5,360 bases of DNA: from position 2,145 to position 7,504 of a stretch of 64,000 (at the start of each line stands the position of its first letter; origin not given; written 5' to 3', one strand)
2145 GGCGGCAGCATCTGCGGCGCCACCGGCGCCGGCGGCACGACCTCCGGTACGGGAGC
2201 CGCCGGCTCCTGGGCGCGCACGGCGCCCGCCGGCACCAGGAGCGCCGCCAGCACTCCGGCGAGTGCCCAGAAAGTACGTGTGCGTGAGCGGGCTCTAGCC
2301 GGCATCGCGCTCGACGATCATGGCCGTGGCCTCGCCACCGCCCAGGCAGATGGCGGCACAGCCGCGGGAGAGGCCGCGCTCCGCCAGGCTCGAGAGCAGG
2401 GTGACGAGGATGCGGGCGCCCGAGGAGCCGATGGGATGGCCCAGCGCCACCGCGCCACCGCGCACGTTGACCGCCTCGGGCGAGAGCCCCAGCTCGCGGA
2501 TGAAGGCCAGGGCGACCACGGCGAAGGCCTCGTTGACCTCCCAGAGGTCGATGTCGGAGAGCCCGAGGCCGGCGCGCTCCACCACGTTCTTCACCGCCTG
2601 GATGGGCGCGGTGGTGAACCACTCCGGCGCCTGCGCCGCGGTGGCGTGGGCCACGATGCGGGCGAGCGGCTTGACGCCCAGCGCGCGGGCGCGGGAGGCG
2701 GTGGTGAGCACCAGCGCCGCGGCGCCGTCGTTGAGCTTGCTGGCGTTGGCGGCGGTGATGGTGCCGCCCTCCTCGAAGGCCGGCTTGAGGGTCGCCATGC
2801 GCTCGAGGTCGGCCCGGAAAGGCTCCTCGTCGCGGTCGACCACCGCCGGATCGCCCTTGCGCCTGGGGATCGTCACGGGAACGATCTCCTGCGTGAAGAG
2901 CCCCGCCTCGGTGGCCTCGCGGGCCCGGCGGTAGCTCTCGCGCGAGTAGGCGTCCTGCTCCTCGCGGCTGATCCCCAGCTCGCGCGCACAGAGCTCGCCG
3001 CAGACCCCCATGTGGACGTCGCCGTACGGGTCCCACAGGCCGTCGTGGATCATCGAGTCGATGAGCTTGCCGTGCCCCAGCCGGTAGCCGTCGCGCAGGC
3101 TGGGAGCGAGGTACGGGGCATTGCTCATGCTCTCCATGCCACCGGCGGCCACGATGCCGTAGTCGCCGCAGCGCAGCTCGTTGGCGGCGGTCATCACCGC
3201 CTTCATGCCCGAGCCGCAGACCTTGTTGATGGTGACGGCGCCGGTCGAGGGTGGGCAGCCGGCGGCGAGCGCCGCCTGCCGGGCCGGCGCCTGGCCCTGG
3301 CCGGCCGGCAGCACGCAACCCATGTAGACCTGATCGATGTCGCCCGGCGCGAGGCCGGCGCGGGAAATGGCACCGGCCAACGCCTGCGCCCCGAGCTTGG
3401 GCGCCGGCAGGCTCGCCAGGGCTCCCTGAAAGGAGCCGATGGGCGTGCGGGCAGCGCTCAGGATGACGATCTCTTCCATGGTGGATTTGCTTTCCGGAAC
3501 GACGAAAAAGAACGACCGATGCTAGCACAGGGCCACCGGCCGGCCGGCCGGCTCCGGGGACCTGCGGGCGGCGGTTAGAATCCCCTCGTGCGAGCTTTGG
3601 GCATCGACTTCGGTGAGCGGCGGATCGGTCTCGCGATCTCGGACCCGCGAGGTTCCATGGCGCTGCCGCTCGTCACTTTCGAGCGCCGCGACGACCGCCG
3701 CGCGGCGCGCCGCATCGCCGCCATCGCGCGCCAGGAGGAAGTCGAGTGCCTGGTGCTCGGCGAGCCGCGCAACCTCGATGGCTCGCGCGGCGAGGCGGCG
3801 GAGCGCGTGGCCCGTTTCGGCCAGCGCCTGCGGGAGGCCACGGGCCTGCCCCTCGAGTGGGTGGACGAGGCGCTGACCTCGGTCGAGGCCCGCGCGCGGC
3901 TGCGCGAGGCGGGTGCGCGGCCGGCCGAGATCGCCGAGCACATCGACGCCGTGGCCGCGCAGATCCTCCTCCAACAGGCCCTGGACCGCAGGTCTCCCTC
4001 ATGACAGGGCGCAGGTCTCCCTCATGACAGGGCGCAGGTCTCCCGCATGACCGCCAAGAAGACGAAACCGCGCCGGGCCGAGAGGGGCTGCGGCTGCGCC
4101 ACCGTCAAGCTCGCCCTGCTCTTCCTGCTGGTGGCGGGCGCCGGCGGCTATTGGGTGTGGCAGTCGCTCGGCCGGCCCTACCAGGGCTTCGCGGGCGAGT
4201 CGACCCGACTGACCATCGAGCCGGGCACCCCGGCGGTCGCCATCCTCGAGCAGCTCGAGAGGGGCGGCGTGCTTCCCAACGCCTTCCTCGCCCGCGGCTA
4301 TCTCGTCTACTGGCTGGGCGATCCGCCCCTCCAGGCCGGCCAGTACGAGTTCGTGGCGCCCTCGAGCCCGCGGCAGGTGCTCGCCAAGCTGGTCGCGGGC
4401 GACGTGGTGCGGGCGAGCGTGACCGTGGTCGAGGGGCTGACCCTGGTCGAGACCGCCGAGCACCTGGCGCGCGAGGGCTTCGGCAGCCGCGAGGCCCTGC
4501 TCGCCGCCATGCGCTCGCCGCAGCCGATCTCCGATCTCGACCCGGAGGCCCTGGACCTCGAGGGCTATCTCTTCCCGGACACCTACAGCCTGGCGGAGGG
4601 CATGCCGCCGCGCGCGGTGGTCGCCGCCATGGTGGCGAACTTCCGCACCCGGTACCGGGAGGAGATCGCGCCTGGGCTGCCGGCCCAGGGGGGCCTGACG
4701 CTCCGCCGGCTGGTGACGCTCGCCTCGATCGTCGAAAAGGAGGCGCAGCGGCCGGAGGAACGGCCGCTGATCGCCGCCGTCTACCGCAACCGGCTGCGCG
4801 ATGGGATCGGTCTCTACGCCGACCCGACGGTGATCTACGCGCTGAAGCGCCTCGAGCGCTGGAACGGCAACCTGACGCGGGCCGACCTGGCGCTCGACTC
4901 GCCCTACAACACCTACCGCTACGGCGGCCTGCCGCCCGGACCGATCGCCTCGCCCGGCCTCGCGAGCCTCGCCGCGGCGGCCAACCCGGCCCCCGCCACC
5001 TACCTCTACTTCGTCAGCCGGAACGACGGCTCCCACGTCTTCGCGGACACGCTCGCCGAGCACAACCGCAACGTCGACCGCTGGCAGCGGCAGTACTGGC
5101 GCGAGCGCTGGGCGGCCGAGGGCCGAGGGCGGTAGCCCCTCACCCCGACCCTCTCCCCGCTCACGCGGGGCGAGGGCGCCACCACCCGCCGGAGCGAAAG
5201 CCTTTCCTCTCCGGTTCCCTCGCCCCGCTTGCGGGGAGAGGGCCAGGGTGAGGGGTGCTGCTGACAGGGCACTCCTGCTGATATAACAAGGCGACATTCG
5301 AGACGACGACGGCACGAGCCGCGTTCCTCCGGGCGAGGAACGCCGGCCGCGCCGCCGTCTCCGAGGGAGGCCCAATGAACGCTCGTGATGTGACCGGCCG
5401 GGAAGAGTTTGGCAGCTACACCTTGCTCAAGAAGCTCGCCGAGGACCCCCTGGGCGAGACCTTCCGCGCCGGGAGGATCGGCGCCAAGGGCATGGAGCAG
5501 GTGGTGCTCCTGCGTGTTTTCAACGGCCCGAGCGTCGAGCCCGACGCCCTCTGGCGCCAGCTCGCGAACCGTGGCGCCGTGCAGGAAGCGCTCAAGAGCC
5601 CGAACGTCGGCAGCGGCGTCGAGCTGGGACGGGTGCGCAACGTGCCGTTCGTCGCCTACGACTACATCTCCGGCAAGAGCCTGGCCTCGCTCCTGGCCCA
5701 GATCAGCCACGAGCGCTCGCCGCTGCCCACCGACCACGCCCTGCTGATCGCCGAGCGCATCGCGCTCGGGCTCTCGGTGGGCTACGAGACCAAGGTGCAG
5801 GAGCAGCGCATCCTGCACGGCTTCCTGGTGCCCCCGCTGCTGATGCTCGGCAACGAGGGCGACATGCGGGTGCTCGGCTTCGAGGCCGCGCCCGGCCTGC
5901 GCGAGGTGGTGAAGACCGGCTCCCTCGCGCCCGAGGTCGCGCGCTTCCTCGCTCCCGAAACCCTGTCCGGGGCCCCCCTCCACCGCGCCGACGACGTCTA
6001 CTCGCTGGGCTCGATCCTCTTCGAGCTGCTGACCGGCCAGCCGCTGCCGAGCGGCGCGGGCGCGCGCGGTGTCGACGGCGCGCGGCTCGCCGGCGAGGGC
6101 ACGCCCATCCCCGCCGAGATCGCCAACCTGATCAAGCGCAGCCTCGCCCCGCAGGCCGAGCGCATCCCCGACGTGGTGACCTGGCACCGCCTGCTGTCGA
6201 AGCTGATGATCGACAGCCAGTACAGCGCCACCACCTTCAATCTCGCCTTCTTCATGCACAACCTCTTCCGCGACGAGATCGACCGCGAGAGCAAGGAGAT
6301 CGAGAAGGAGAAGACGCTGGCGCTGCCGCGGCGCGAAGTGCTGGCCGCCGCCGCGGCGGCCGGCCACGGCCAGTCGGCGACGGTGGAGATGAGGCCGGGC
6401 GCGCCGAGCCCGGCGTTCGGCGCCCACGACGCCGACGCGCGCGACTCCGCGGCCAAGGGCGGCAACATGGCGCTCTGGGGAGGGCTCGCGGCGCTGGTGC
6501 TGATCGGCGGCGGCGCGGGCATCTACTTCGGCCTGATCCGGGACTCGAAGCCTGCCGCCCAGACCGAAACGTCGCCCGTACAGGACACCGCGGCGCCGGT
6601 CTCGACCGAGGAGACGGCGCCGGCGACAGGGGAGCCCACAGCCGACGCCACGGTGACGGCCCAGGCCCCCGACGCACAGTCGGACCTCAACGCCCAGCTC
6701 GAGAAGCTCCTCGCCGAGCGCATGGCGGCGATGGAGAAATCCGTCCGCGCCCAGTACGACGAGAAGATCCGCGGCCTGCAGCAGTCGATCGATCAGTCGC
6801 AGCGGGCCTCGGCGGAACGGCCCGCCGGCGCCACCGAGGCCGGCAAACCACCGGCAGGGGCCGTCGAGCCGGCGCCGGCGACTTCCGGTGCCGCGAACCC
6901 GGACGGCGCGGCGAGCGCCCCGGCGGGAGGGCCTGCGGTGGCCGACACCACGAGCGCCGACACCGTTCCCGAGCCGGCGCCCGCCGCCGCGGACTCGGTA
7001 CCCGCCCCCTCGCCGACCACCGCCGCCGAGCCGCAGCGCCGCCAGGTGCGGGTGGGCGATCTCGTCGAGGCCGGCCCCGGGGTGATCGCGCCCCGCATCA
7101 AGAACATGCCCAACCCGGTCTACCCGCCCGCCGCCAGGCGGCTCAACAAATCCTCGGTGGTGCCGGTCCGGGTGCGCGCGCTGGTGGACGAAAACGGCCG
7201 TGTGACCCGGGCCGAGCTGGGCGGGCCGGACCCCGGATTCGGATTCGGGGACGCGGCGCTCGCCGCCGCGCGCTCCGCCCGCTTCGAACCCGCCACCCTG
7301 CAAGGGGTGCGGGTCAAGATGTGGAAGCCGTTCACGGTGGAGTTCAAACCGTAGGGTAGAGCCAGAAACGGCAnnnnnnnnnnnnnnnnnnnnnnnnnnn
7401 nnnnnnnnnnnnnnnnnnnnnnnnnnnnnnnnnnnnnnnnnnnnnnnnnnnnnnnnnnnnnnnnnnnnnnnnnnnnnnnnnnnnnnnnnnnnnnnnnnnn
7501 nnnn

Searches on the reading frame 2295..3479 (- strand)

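Call 83: search_protein_families(library=pfam, proteins=[window:2295-3479:-], max_evalue=0.0001)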
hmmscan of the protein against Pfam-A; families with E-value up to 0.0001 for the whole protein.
window:2295-3479:- (394 aa): 3 families
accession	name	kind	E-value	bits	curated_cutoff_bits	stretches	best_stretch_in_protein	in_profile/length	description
PF00108.29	Thiolase_N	-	4.5e-93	311.8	26.4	1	4-261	1-259/260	Thiolase, N-terminal domain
PF02803.24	Thiolase_C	-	5.3e-44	149.2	27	1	270-391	2-123/123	Thiolase, C-terminal domain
PF22691.2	Thiolase_C_1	-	1.3e-08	35.1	28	1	276-333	4-61/144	Thiolase C-terminal domain-like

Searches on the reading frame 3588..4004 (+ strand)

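Call 83: search_protein_families(library=pfam, proteins=[window:3588-4004:+], max_evalue=0.0001)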
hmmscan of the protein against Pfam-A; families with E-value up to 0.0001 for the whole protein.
window:3588-4004:+ (138 aa): 1 family
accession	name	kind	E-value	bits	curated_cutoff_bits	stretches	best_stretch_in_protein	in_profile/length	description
PF03652.20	RuvX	-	4.7e-40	137.5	29.2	1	1-133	1-133/134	Holliday junction resolvase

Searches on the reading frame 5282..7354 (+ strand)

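Call 44: search_protein_families(library=pfam, proteins=[window:5282-7354:+], max_evalue=0.0001)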
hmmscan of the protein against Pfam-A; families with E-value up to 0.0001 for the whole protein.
window:5282-7354:+ (690 aa): 2 families
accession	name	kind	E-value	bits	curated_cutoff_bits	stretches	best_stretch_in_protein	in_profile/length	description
PF03544.19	TonB_C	-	2.4e-10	41.1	24.6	1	610-689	1-78/79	Gram-negative bacterial TonB protein C-terminal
PF00069.31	Pkinase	-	2.1e-07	31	31.7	1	105-256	56-197/263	Protein kinase domain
